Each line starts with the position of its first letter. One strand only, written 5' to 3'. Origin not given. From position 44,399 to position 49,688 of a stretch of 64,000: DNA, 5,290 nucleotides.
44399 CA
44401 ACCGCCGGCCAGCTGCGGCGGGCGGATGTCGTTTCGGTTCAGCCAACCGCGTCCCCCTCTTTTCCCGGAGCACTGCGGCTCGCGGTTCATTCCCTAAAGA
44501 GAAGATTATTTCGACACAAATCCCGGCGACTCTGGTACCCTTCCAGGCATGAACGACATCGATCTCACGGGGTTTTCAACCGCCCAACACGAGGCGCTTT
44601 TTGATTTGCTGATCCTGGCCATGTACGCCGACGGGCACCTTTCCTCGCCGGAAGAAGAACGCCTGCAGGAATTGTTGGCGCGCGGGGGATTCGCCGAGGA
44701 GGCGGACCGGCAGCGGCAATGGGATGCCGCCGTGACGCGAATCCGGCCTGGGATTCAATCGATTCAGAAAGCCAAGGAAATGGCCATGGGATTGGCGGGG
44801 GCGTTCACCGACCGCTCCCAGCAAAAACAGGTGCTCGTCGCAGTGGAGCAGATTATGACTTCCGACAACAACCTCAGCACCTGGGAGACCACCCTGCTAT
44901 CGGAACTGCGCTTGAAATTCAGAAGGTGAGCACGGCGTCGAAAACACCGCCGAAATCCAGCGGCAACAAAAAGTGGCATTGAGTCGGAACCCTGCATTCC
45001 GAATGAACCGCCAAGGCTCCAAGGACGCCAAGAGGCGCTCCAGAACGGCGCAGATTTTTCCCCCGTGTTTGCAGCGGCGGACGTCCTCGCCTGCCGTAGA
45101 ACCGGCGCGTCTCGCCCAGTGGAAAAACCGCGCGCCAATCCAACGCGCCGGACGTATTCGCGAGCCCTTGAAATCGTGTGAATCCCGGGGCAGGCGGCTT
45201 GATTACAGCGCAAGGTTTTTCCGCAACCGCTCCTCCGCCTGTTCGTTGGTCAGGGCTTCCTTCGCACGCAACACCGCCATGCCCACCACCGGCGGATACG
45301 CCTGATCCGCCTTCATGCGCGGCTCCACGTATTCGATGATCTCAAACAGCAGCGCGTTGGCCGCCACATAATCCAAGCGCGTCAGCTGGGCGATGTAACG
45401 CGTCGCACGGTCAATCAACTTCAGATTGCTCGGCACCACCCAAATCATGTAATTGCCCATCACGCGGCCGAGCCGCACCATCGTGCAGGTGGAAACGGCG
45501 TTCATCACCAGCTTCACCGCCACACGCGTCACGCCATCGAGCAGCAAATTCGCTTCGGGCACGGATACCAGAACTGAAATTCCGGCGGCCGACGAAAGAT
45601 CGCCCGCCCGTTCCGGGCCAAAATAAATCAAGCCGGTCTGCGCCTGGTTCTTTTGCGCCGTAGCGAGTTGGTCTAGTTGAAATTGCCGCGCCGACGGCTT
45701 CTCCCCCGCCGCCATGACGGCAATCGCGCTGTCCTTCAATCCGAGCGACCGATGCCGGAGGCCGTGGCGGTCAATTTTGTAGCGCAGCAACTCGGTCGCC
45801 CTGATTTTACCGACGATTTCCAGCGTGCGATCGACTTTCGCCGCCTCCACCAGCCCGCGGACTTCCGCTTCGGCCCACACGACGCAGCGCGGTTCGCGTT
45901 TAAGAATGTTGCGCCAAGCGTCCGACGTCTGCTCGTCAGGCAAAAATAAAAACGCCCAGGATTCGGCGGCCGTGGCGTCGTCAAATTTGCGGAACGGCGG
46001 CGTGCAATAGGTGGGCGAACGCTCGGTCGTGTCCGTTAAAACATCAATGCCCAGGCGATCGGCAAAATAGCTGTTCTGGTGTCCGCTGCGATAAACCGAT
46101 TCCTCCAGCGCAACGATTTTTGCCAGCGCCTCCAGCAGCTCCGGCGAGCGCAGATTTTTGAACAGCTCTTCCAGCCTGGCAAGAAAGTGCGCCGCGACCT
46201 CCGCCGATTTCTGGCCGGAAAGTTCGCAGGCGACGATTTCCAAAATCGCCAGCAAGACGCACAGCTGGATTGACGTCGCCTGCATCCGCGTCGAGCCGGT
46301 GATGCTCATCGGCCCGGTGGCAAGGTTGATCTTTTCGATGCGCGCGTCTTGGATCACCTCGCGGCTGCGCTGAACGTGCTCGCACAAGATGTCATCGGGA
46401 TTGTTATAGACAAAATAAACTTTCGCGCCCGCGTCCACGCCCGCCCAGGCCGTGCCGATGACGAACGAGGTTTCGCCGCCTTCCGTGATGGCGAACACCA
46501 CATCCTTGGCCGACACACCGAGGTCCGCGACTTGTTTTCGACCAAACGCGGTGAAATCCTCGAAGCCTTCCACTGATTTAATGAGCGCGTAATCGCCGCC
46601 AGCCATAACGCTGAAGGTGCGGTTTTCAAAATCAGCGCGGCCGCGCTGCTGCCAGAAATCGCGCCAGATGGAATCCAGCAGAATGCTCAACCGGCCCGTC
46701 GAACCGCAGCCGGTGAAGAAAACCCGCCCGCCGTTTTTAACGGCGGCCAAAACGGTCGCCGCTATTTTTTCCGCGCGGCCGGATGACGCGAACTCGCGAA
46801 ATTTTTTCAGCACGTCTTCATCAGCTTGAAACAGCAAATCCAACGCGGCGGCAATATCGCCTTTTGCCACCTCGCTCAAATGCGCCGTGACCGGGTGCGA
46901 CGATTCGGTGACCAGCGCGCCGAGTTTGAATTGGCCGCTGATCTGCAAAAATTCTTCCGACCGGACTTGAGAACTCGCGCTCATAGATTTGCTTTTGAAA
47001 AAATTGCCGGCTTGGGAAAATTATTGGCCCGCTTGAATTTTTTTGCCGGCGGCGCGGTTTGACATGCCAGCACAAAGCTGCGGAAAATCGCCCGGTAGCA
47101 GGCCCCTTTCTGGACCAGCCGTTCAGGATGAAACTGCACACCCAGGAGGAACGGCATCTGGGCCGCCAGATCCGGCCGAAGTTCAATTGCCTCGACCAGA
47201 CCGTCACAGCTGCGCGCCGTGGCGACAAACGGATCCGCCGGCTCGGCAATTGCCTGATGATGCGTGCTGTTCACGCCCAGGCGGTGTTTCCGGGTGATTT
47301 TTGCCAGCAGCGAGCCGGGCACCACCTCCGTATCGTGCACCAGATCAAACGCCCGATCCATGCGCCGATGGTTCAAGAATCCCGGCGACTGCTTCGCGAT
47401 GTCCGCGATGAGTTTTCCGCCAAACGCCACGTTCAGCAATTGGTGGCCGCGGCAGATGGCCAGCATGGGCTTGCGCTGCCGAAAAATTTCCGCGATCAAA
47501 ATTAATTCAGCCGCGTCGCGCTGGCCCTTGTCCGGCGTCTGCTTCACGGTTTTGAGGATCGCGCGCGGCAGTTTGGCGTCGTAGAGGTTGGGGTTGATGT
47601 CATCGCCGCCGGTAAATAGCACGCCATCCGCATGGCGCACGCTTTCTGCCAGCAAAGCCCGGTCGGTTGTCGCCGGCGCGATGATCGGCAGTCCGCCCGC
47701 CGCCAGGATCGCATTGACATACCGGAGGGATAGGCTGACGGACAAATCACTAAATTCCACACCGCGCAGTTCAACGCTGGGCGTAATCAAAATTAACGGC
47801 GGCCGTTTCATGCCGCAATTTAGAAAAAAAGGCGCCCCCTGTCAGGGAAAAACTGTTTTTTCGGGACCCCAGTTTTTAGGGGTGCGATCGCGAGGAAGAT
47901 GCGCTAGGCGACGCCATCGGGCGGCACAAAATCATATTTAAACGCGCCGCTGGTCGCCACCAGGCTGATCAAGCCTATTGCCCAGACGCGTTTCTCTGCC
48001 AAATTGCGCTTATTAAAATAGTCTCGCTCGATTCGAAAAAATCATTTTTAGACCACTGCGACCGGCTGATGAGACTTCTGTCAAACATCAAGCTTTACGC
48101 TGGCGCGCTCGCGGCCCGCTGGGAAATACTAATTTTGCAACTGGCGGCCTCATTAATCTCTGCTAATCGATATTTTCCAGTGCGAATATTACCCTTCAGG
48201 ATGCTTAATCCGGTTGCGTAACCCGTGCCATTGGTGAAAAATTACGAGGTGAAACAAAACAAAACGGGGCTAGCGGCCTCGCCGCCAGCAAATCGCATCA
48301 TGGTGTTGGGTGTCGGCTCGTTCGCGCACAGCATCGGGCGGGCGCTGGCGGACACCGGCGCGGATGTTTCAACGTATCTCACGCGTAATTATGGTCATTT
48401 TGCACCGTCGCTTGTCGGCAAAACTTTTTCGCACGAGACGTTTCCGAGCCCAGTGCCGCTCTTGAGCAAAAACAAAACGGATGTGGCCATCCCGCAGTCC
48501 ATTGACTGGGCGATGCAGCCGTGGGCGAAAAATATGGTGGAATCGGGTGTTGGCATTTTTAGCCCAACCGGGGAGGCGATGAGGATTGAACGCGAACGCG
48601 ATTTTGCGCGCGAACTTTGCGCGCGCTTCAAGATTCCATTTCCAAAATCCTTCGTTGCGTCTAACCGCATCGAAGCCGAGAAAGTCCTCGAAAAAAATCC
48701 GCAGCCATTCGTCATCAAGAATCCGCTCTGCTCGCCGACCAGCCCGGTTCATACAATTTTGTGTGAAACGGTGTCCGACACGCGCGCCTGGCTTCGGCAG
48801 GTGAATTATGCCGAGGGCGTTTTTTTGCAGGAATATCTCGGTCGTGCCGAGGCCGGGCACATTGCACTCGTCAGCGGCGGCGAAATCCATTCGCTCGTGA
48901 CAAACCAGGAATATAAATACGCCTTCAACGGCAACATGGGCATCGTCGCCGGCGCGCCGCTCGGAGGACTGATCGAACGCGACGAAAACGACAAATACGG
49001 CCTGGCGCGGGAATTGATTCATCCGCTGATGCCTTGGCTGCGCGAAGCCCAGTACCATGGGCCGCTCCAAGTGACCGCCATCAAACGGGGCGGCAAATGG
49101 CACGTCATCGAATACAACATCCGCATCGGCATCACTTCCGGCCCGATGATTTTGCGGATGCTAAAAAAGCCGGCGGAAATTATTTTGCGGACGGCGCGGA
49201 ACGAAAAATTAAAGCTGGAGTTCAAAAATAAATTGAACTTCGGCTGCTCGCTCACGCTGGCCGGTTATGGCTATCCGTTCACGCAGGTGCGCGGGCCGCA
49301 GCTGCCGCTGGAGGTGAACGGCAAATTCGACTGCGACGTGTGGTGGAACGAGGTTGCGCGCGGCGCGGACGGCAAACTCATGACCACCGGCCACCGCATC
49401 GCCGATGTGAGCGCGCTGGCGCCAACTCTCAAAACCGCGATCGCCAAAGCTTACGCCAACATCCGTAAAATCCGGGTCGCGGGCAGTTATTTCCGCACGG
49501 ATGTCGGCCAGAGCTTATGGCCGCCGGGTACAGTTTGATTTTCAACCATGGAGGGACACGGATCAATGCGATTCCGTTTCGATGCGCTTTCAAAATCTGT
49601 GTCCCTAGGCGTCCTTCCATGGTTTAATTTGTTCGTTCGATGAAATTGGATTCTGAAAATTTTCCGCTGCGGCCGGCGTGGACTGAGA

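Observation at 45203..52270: Candidate undescribed peptide / cell-wall-amino-acid system: PurD-like ATP-grasp + racemase + tRNA-dependent transferase, facing a gamma-glutamyl hydrolase and a MurQ-like gene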

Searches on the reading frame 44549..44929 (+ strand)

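Call 4: search_protein_families(library=pfam, proteins=[window:44549-44929:+], max_evalue=0.01)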
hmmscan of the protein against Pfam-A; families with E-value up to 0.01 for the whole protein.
window:44549-44929:+ (126 aa): 1 family
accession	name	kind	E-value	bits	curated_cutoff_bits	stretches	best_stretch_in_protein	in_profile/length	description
PF05099.18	TerB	-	0.00025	21.8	24.4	1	15-120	2-102/118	Tellurite resistance protein TerB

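Call 5: search_protein_families(library=ncbifam, proteins=[window:44549-44929:+], max_evalue=0.01)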
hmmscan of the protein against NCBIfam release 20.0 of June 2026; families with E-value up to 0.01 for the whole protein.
window:44549-44929:+ (126 aa): 1 family
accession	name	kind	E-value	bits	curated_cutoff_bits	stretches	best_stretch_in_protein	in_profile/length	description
NF047767.1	LBF_2804_fam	subfamily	6.4e-06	25.6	80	1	7-63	292-348/352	LBF_2804 family protein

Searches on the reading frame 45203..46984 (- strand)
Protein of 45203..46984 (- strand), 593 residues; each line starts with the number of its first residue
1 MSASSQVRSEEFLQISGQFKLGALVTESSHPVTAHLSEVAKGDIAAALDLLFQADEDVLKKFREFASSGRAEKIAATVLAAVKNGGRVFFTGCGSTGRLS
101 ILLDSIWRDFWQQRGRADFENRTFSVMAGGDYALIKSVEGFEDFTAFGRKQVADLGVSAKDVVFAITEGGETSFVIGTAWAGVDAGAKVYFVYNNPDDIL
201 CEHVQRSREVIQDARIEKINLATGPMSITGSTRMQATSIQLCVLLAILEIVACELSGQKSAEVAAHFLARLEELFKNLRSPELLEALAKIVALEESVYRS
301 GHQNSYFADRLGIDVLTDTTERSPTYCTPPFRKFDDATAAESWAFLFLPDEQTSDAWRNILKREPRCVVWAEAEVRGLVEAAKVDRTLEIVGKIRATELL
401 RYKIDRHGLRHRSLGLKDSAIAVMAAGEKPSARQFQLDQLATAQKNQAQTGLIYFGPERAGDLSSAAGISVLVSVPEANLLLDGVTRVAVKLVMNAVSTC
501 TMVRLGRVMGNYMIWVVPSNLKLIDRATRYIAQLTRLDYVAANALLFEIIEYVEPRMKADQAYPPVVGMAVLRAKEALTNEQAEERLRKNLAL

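Call 4: search_protein_families(library=pfam, proteins=[window:45203-46984:-], max_evalue=0.01)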
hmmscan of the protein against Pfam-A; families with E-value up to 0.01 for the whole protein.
window:45203-46984:- (593 aa): 2 families
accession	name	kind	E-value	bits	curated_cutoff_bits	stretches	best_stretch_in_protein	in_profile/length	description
PF22645.1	GKRP_SIS_N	-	3.5e-13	49.7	27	1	75-177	6-107/113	Glucokinase regulatory protein N-terminal SIS domain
PF13580.11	SIS_2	-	0.0006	20.3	27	1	68-190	18-134/138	SIS domain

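Call 5: search_protein_families(library=ncbifam, proteins=[window:45203-46984:-], max_evalue=0.01)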
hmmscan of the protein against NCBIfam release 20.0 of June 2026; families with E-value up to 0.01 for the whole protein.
window:45203-46984:- (593 aa): 3 families
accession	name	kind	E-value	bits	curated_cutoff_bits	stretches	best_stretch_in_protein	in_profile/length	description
NF003915.0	PRK05441.1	subfamily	1e-49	169.2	168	2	22-247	4-208/300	N-acetylmuramic acid 6-phosphate etherase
NF009222.0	PRK12570.1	subfamily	2.6e-38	131.6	255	2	19-244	8-212/307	N-acetylmuramic acid 6-phosphate etherase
TIGR00274.1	TIGR00274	equivalog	2.2e-37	128.7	302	2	24-244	1-200/291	N-acetylmuramic acid 6-phosphate etherase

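Call 88: search_protein_families(library=padloc, proteins=[window:45203-46984:-], max_evalue=0.001)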
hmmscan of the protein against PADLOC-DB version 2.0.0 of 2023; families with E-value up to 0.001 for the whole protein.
window:45203-46984:- (593 aa): 0 families

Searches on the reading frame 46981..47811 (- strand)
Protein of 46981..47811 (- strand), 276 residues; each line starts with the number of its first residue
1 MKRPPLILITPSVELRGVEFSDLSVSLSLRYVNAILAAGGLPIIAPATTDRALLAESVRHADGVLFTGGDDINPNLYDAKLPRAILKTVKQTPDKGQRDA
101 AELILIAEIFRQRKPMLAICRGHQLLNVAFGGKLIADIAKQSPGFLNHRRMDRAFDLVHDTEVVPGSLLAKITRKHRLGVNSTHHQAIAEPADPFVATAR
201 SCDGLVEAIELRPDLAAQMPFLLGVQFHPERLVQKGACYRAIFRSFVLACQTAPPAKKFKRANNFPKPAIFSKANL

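Call 4: search_protein_families(library=pfam, proteins=[window:46981-47811:-], max_evalue=0.01)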
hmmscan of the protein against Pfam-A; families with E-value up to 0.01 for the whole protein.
window:46981-47811:- (276 aa): 2 families
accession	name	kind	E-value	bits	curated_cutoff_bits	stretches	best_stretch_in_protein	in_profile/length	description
PF07722.19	Peptidase_C26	-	3e-53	181.3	20.5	1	6-230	2-219/219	Peptidase C26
PF00117.34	GATase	-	8.6e-12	45.6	22.8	1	104-231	62-173/190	Glutamine amidotransferase class-I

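Call 5: search_protein_families(library=ncbifam, proteins=[window:46981-47811:-], max_evalue=0.01)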
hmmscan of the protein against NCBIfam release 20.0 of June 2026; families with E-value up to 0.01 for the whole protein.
window:46981-47811:- (276 aa): 21 families
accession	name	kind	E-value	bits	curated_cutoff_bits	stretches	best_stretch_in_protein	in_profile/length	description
NF008471.0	PRK11366.1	equivalog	2.8e-30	105.6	266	1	26-253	26-247/254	gamma-glutamyl-gamma-aminobutyrate hydrolase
NF001975.0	PRK00758.1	equivalog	6.2e-10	39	198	1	103-252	57-184/185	GMP synthase subunit A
NF011201.0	PRK14607.1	equivalog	4.6e-09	35.5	670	1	99-247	59-186/534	bifunctional anthranilate synthase component II/anthranilate phosphoribosyltransferase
TIGR00888.1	guaA_Nterm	equivalog_domain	5.7e-08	32.4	172.15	1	106-250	63-185/188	glutamine-hydrolyzing GMP synthase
NF005849.0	PRK07765.1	equivalog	1.5e-07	30.9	308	1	93-253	56-195/219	aminodeoxychorismate/anthranilate synthase component II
NF006562.0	PRK09065.1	equivalog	2.9e-07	30.3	205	1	107-230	84-189/242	glutamine amidotransferase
NF003792.0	PRK05380.1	equivalog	8.9e-07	28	308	1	174-252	457-528/534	CTP synthase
NF045546.1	GCDPHdlase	equivalog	4.3e-06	26.9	250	1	87-135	67-115/198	gamma-glutamyl-CDP-amidate hydrolase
NF000848.1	PRK00074.1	equivalog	4.3e-06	25.6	400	1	107-251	64-188/512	glutamine-hydrolyzing GMP synthase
TIGR00566.1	trpG_papA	subfamily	6.5e-06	26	121.05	1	92-234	56-179/192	glutamine amidotransferase of anthranilate synthase or aminodeoxychorismate synthase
NF005367.0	PRK06895.1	equivalog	5.6e-05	23.1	265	1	101-233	60-174/190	anthranilate synthase component II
NF005946.0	PRK08007.1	equivalog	0.00014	21.4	332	1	105-233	64-173/187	aminodeoxychorismate synthase component 2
NF005271.0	PRK06774.1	equivalog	0.00043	19.7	340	1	106-233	65-177/191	aminodeoxychorismate synthase component II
TIGR01368.1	CPSaseIIsmall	equivalog_domain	0.00051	19.1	307.35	1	105-133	238-266/361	glutamine-hydrolyzing carbamoyl-phosphate synthase small subunit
TIGR01855.1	IMP_synth_hisH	equivalog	0.0008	19.3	105.4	0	104-127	62-85/198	imidazole glycerol phosphate synthase subunit HisH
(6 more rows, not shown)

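Call 88: search_protein_families(library=padloc, proteins=[window:46981-47811:-], max_evalue=0.001)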
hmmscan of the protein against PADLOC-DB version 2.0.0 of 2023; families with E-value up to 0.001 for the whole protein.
window:46981-47811:- (276 aa): 0 families

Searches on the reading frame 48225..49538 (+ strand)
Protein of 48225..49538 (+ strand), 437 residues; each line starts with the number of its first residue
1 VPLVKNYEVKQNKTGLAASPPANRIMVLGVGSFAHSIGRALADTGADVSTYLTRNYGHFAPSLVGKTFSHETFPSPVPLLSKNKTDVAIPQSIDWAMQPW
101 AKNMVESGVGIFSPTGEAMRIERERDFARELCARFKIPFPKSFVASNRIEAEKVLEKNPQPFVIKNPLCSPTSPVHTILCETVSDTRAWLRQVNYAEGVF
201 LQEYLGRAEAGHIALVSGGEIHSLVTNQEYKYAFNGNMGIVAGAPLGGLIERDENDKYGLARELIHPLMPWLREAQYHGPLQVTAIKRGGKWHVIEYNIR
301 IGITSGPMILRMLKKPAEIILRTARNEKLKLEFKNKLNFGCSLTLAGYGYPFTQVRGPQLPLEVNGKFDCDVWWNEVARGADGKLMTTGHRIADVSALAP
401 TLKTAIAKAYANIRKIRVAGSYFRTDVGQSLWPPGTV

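Call 4: search_protein_families(library=pfam, proteins=[window:48225-49538:+], max_evalue=0.01)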
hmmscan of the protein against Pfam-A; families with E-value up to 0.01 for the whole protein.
window:48225-49538:+ (437 aa): 2 families
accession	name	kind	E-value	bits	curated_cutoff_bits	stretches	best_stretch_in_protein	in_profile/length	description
PF02843.22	GARS_C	-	5.5e-12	46.3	34.8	1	343-429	4-91/92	Phosphoribosylglycinamide synthetase, C domain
PF01071.24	GARS_A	-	4e-07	30.5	27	1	125-302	3-190/194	Phosphoribosylglycinamide synthetase, ATP-grasp (A) domain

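Call 5: search_protein_families(library=ncbifam, proteins=[window:48225-49538:+], max_evalue=0.01)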
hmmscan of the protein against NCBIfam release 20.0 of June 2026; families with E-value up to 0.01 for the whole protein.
window:48225-49538:+ (437 aa): 1 family
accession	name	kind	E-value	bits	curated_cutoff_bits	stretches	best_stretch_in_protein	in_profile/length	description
TIGR00877.1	purD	equivalog_domain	1.4e-32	113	288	1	24-429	2-421/425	phosphoribosylamine--glycine ligase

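Call 15: search_solved_structures(query=window:48300-49538:+, max_evalue=0.001, show_alignments=1)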
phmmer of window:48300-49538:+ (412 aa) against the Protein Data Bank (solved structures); distinct sequences matched with E-value up to 0.001: 11.
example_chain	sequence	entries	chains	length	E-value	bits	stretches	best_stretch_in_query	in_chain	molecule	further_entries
2ip4_A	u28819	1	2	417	5.5e-24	88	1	82-404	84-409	Phosphoribosylamine--glycine ligase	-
2xcl_A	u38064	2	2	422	4e-20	75.3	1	80-404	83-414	PHOSPHORIBOSYLAMINE--GLYCINE LIGASE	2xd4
2yw2_A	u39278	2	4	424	1.1e-19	73.9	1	81-405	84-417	Phosphoribosylamine--glycine ligase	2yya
2yrw_A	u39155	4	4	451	1.4e-19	73.5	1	80-404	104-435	Phosphoribosylglycinamide synthetase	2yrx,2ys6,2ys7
7lvo_A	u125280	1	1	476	1.4e-17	66.9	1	3-403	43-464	phosphoribosyl-glycinamide (GAR) synthetase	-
5vev_A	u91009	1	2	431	6.3e-16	61.5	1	81-404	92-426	Phosphoribosylamine--glycine ligase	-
1vkz_A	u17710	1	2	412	1.8e-15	60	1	2-402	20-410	Phosphoribosylamine--glycine ligase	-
1gso_A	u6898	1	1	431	1.9e-14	56.6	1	73-403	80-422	PROTEIN (GLYCINAMIDE RIBONUCLEOTIDE SYNTHETASE)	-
3lp8_A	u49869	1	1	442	3.6e-13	52.4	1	72-403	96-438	Phosphoribosylamine-glycine ligase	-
3mjf_A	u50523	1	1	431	1.5e-12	50.3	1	82-404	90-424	Phosphoribosylamine--glycine ligase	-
2qk4_A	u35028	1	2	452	5.1e-09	38.7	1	78-403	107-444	Trifunctional purine biosynthetic protein adenosine-3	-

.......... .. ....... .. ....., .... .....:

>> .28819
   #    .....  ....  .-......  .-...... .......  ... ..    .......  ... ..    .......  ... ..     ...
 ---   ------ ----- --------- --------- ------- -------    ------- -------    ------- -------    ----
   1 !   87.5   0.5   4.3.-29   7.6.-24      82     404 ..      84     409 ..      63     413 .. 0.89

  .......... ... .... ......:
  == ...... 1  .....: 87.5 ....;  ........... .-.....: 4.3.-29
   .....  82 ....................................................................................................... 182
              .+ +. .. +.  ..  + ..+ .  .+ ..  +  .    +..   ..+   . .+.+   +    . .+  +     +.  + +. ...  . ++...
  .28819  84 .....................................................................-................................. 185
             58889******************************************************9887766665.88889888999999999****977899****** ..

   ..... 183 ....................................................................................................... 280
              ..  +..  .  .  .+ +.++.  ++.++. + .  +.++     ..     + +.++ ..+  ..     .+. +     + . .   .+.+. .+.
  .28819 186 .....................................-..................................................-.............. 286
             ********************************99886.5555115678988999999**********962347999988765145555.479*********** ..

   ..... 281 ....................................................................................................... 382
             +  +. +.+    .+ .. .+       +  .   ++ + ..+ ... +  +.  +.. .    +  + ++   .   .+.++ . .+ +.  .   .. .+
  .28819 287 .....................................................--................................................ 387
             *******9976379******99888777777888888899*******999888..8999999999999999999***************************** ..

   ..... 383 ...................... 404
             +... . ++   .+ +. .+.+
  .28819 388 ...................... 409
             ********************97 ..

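Call 88: search_protein_families(library=padloc, proteins=[window:48300-49538:+], max_evalue=0.001)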
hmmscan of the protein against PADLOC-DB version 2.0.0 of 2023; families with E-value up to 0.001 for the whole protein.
window:48300-49538:+ (412 aa): 0 families

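Call 95: search_protein_representatives(protein=window:48300-49538:+)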
Query: 412 residues. Proteins with E-value up to 0.001 (for the whole library): 2340; up to 1e-10: 621; up to 1e-30: 63. The best 150 are listed.
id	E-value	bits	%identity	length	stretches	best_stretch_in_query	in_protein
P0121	5.2e-183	625.0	64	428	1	1-412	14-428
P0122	2.1e-138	478.1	71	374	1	60-365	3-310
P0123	1.6e-131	455.5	83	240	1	1-240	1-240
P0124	9.8e-128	443.0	78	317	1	120-355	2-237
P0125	2.8e-127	441.5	75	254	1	61-309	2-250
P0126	3.3e-123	428.1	55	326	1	1-322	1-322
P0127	2.1e-114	399.1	69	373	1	1-249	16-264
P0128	2.1e-103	362.8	52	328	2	135-403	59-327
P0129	9.8e-99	347.4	74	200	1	213-411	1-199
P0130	3.0e-98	345.8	75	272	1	176-385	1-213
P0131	8.1e-89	314.8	83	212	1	94-267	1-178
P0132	1.7e-82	294.0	70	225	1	56-230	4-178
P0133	4.4e-78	279.4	40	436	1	50-411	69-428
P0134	1.5e-76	274.4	36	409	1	1-410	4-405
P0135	4.2e-76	272.9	79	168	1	192-340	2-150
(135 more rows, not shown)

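Call 98: find_related_loci(query=A4, collection=metagenome_contigs, flank=6000)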
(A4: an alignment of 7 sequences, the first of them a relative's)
Query A4 (409 aa) in metagenome_contigs; peptide patterns used: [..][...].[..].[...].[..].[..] (x = any residue, [..] = any of these).
600 stretches matched a pattern (row limit reached: there are more); 556 encode a relative of the query (tblastn E <= 1e-3); the best 80 are kept; 80 distinct loci.
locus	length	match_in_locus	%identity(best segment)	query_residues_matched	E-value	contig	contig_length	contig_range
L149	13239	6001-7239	40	2-404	1e-94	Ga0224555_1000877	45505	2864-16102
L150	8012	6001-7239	40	2-404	1e-94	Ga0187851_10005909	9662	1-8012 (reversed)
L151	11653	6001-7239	40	2-404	2e-94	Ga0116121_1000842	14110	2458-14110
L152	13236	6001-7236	39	1-404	7e-94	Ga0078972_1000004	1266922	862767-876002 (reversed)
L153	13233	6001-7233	40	2-404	6e-94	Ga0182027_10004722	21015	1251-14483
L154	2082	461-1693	39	2-404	3e-98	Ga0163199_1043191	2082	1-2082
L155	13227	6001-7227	40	4-404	2e-93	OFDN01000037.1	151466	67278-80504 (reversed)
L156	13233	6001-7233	39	2-404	2e-93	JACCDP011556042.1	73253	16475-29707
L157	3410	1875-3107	39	2-404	2e-94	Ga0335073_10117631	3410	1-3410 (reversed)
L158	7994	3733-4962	38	3-404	2e-92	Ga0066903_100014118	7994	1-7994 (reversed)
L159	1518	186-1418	39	2-404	4e-99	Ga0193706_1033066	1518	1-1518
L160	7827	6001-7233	39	2-404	9e-93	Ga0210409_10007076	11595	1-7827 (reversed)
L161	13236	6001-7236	38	1-404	2e-92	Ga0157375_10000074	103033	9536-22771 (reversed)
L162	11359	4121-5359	40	2-404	2e-92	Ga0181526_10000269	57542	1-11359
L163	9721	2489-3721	38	2-404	3e-92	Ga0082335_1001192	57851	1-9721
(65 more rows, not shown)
